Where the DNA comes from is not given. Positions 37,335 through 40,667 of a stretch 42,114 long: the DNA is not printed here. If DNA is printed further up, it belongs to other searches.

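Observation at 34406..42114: Tandem array of three exported TPR-CHAT (caspase-like) paralogues with conserved ends and a variable TPR middle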

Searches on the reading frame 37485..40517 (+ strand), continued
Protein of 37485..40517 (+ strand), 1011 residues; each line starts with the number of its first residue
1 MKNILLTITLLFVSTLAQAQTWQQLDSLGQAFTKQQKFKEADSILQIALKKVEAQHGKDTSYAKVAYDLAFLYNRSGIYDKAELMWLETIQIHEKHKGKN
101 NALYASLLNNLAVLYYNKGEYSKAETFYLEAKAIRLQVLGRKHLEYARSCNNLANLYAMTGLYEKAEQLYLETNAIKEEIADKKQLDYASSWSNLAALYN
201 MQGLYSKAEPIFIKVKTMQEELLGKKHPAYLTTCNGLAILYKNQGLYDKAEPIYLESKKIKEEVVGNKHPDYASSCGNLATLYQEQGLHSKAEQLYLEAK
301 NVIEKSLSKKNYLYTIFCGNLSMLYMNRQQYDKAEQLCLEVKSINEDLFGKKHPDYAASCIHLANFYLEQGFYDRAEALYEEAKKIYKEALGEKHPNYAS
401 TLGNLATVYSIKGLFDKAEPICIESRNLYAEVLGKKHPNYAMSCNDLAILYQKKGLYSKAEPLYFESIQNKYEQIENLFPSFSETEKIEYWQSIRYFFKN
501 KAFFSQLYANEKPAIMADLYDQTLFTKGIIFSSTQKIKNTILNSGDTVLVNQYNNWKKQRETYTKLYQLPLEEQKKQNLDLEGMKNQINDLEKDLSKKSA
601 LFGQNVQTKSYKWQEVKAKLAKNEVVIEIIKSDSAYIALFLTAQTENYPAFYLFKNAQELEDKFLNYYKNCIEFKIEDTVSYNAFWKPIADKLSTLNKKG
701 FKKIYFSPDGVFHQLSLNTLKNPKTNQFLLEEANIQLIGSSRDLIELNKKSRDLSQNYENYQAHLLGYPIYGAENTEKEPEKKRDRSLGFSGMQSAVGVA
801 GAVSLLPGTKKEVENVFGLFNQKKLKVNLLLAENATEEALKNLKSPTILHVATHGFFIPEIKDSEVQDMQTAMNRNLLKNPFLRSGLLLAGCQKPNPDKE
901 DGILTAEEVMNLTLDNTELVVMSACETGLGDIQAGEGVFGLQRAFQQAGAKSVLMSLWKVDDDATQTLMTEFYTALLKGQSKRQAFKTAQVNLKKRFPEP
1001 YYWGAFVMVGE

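Call 16: find_encoding_contigs(protein=P0002, flank=10000, max_places=3)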
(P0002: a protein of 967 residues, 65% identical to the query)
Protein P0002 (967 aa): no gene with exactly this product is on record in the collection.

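Call 17: find_encoding_contigs(protein=P0005, flank=10000, max_places=3)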
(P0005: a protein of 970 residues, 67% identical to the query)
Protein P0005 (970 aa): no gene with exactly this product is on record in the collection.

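Call 19: list_cluster_members(proteins=[P0001, P0006, P0002, P0003, P0004, P0005, P0010, P0015, P0017, P0020])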
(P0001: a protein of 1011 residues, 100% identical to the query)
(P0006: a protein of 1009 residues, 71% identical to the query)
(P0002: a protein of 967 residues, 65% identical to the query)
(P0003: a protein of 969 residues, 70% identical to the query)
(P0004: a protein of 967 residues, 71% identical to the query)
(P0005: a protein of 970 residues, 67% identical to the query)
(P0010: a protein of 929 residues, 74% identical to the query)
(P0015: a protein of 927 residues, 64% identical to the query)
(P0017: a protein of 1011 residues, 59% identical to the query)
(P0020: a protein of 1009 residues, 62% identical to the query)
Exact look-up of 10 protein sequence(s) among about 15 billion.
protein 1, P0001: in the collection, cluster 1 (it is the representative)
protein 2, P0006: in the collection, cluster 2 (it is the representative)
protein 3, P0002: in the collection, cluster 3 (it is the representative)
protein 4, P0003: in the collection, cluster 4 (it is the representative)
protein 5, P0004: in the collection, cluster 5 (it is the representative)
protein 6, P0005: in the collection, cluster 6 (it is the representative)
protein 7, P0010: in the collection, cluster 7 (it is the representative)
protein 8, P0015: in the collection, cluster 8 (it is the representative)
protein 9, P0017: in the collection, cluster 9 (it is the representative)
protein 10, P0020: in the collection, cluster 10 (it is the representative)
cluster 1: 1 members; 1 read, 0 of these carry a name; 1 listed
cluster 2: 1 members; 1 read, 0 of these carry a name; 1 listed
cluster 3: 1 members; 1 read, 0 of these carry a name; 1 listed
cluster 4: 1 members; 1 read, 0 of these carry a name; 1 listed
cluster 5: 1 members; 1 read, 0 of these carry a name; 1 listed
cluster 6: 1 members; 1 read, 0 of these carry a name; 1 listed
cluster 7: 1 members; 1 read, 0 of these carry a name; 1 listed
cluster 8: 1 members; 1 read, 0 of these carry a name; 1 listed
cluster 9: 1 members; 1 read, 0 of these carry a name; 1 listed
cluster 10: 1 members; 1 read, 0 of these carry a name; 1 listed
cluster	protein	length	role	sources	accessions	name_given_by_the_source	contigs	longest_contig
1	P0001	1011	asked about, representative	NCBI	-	-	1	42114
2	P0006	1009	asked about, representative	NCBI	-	-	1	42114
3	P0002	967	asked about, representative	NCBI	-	-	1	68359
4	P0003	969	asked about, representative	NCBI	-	-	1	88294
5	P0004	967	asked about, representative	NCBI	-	-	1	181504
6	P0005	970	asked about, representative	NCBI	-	-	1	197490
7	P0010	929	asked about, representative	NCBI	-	-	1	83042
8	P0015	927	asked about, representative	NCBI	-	-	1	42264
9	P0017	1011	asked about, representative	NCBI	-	-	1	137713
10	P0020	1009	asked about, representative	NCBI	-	-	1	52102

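Call 21: find_encoding_contigs(protein=P0027, flank=10000, max_places=2)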
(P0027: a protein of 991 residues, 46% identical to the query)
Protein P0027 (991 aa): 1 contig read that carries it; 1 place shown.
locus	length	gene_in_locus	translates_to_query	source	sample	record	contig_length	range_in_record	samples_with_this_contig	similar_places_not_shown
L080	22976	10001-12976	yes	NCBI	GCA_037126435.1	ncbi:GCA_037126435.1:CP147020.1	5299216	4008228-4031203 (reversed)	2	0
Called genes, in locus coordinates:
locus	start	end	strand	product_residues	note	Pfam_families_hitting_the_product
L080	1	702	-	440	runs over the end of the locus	PF05221:AdoHcyase, PF00670:AdoHcyase_NAD, PF02826:2-Hacid_dh_C (weak), PF07991:KARI_N (weak)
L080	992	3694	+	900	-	PF13424:TPR_12, PF24885:TPR_NPHP3, PF00515:TPR_1, PF13181:TPR_8, PF13424:TPR_12, PF13374:TPR_10, PF13424:TPR_12, PF24885:TPR_NPHP3, +7 more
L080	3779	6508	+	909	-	PF13424:TPR_12, PF13374:TPR_10, PF24885:TPR_NPHP3, PF13374:TPR_10, PF13424:TPR_12, PF24885:TPR_NPHP3, PF13374:TPR_10, PF13424:TPR_12, +9 more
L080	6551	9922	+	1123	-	PF24885:TPR_NPHP3, PF13424:TPR_12, PF13374:TPR_10, PF13424:TPR_12, PF13424:TPR_12, PF24885:TPR_NPHP3, PF13424:TPR_12, PF13424:TPR_12, +19 more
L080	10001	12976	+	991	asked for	PF24885:TPR_NPHP3, PF24885:TPR_NPHP3, PF13374:TPR_10, PF13424:TPR_12, PF13374:TPR_10, PF13424:TPR_12, PF13424:TPR_12, PF24885:TPR_NPHP3, +15 more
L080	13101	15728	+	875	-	PF13424:TPR_12, PF13424:TPR_12, PF24885:TPR_NPHP3, PF13374:TPR_10, PF13424:TPR_12, PF24885:TPR_NPHP3, PF13374:TPR_10, PF13424:TPR_12, +9 more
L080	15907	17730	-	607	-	PF02771:Acyl-CoA_dh_N, PF02770:Acyl-CoA_dh_M, PF00441:Acyl-CoA_dh_1, PF08028:Acyl-CoA_dh_2, PF22924:ACOX_C_alpha1, PF21343:ACAD9-ACADV_C (faint), PF21263:Acyl-CoA-dh_C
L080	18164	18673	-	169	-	PF06172:Cupin_5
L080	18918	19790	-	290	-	PF19841:GldN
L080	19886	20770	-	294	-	PF19841:GldN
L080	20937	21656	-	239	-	PF14014:DUF4230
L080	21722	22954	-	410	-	PF05222:AlaDh_PNT_N, PF03807:F420_oxidored (faint), PF01262:AlaDh_PNT_C, PF02826:2-Hacid_dh_C (weak)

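Call 22: find_encoding_contigs(protein=P0033, flank=10000, max_places=2)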
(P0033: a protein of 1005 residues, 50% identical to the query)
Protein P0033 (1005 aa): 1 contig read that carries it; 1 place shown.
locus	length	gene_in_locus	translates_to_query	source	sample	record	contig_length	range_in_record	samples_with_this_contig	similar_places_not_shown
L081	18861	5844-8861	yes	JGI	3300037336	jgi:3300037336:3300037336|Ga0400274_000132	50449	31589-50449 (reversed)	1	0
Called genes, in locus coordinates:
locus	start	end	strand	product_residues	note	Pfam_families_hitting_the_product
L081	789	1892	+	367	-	PF02518:HATPase_c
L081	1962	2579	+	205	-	PF00072:Response_reg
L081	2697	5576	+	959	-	PF24885:TPR_NPHP3, PF13424:TPR_12, PF13374:TPR_10, PF13424:TPR_12, PF24885:TPR_NPHP3, PF13374:TPR_10, PF13424:TPR_12, PF13374:TPR_10, +18 more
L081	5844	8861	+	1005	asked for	PF24885:TPR_NPHP3, PF13374:TPR_10, PF13424:TPR_12, PF24885:TPR_NPHP3, PF13374:TPR_10, PF13424:TPR_12, PF13424:TPR_12, PF13374:TPR_10, +17 more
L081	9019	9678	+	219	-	-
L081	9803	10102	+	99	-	-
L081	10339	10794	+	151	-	PF20205:DUF6567 (weak)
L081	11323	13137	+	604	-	-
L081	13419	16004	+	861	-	PF00041:fn3, PF19081:Ig_7, PF13895:Ig_2 (faint), PF06832:BiPBP_C (faint), PF19081:Ig_7 (weak), PF18962:Por_Secre_tail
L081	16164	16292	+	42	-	-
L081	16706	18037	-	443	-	PF00285:Citrate_synt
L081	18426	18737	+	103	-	PF00829:Ribosomal_L21p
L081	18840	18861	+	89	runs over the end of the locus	PF01016:Ribosomal_L27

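Call 40: predict_structure(alignment_id=A1)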
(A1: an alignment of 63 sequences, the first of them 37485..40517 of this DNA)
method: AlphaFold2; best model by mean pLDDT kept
length: 1011 residues; sequences in the alignment: 63
mean_pLDDT: 86.0   pTM: 0.82
mean pLDDT of the five models: 86.0, 84.9, 83.2, 82.3, 82.0
residues with pLDDT >= 90: 514; 70-90: 383; 50-70: 86; < 50: 28
segments of 3 or more residues with pLDDT < 50: 774-790, 930-938
pLDDT, mean of each block of 10 residues (from residue 1): 78 61 93 87 95 94 96 88 95 94 94 92 95 96 92 92 89 87 74 91 88 92 89 89 84 93 93 95 91 96 90 94 93 96 93 95 97 98 96 93 97 97 97 89 97 97 96 87 83 91 94 95 80 63 81 87 78 78 84 84 61 93 94 90 94 92 91 90 96 94 91 87 92 85 71 65 87 49 38 53 72 91 87 88 88 79 72 69 79 66 82 85 65 48 80 82 89 91 90 93 85 59
secondary structure, 60 per line:
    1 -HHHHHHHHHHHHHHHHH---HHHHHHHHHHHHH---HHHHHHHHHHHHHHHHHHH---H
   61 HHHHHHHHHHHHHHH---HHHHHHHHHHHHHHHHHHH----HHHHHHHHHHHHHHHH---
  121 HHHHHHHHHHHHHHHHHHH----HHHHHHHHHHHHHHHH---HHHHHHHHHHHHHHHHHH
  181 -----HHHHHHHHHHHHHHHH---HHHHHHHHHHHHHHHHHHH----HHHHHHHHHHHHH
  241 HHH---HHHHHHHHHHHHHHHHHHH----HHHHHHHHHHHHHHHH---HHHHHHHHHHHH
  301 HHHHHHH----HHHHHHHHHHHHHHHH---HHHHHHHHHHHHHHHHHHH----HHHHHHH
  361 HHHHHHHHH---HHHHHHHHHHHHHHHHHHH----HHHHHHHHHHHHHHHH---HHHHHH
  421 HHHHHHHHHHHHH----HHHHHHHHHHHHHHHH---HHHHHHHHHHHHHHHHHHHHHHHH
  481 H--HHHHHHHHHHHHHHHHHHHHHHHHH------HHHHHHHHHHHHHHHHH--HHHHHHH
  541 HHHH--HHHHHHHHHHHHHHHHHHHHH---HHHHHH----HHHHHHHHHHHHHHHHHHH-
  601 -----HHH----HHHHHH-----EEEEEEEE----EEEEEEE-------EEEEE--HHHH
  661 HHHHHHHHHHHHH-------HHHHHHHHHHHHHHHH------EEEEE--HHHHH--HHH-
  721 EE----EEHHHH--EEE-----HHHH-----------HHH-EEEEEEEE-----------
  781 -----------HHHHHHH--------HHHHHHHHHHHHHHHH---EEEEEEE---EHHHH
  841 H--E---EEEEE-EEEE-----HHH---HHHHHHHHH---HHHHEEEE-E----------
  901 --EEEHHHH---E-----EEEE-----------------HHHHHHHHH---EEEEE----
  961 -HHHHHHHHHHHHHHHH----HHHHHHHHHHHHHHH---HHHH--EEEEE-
elements in order (helices of 4 or more, strands of 3 or more residues): H2-18 H22-34 H38-56 H60-75 H79-97 H102-117 H121-139 H144-159 H163-180 H186-201 H205-223 H228-243 H247-265 H270-285 H289-307 H312-327 H331-349 H354-369 H373-391 H396-411 H415-433 H438-453 H457-481 H484-508 H515-531 H534-544 H547-567 H571-576 H581-599 H613-618 E624-631 E636-642 E650-654 H657-673 H681-696 E703-707 H710-714 H729-732 E735-737 H743-746 E762-769 H792-798 H807-822 E826-832 H837-841 E848-852 E854-857 H869-877 H881-884 E885-888 E903-905 H906-909 E919-922 H940-948 E952-956 H962-977 H982-996 H1000-1003 E1006-1010
